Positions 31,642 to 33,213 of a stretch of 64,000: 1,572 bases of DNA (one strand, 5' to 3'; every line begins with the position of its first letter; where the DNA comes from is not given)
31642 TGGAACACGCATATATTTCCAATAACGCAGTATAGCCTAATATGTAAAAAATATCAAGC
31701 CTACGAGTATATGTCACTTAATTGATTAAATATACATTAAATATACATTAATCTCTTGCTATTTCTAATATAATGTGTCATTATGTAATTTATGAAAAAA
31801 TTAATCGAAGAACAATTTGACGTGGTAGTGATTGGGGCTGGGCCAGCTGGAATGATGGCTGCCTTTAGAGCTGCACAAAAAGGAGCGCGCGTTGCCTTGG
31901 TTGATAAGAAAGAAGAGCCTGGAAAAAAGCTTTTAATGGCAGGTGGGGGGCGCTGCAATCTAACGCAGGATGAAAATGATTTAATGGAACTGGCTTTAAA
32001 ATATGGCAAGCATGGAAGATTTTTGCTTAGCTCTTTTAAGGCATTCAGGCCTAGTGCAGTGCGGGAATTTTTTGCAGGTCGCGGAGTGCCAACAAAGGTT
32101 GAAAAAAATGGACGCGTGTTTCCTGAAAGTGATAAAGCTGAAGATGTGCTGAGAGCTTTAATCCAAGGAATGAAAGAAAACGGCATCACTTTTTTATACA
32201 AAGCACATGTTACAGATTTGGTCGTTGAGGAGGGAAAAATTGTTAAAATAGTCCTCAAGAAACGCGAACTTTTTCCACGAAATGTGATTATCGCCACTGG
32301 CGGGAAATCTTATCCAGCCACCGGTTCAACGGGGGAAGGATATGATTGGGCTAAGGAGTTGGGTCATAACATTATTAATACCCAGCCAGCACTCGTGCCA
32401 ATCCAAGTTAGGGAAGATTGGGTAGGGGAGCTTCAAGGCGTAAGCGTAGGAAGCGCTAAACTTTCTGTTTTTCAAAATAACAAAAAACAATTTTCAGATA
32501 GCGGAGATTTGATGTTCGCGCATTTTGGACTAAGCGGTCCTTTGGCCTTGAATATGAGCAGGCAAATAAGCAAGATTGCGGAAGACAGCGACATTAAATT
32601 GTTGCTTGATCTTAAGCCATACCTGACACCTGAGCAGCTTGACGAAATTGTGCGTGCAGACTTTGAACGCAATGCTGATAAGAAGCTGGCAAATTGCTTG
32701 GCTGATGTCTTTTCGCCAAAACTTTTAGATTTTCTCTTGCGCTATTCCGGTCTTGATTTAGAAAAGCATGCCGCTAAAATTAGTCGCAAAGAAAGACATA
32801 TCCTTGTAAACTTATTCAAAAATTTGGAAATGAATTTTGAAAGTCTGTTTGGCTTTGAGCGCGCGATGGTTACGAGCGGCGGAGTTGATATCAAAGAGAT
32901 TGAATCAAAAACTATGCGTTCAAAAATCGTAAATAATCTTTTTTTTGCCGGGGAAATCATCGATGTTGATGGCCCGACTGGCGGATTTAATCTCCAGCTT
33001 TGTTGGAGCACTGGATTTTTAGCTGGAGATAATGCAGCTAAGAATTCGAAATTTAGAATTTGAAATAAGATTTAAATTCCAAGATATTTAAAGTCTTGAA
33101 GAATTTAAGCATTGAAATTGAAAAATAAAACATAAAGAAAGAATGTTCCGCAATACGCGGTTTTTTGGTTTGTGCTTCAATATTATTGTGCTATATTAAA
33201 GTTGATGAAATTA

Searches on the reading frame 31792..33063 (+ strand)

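Call 39: search_protein_families(library=pfam, proteins=[window:31792-33063:+], max_evalue=0.00001)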
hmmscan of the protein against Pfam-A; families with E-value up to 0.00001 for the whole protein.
window:31792-33063:+ (423 aa): 9 families
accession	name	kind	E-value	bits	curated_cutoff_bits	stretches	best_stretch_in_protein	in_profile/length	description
PF03486.20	HI0933_like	-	1.3e-87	293.7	50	1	10-413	2-243/244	HI0933-like protein Rossmann domain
PF22780.1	HI0933_like_1st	-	2.3e-30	106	27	1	198-360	1-165/165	HI0933-like protein barrel and H2TH domain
PF00890.30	FAD_binding_2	-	9.2e-18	65.1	20.4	1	10-189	1-211/414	FAD binding domain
PF01134.28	GIDA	-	3.6e-15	56.4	22.1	1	10-40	1-31/391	Glucose inhibited division protein A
PF12831.13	FAD_oxidored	-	1.8e-13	51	27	1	10-159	1-130/416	FAD dependent oxidoreductase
PF07992.20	Pyr_redox_2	-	2.7e-13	50.5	26.1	1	9-176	1-114/291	Pyridine nucleotide-disulphide oxidoreductase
PF01266.30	DAO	-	7.2e-13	49.2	27.9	1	10-44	1-35/353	FAD dependent oxidoreductase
PF00070.33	Pyr_redox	-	3.8e-07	31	22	0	11-44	2-35/82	Pyridine nucleotide-disulphide oxidoreductase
PF13450.12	NAD_binding_8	-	2.1e-06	28.3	21.9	1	13-44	1-32/68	NAD(P)-binding Rossmann-like domain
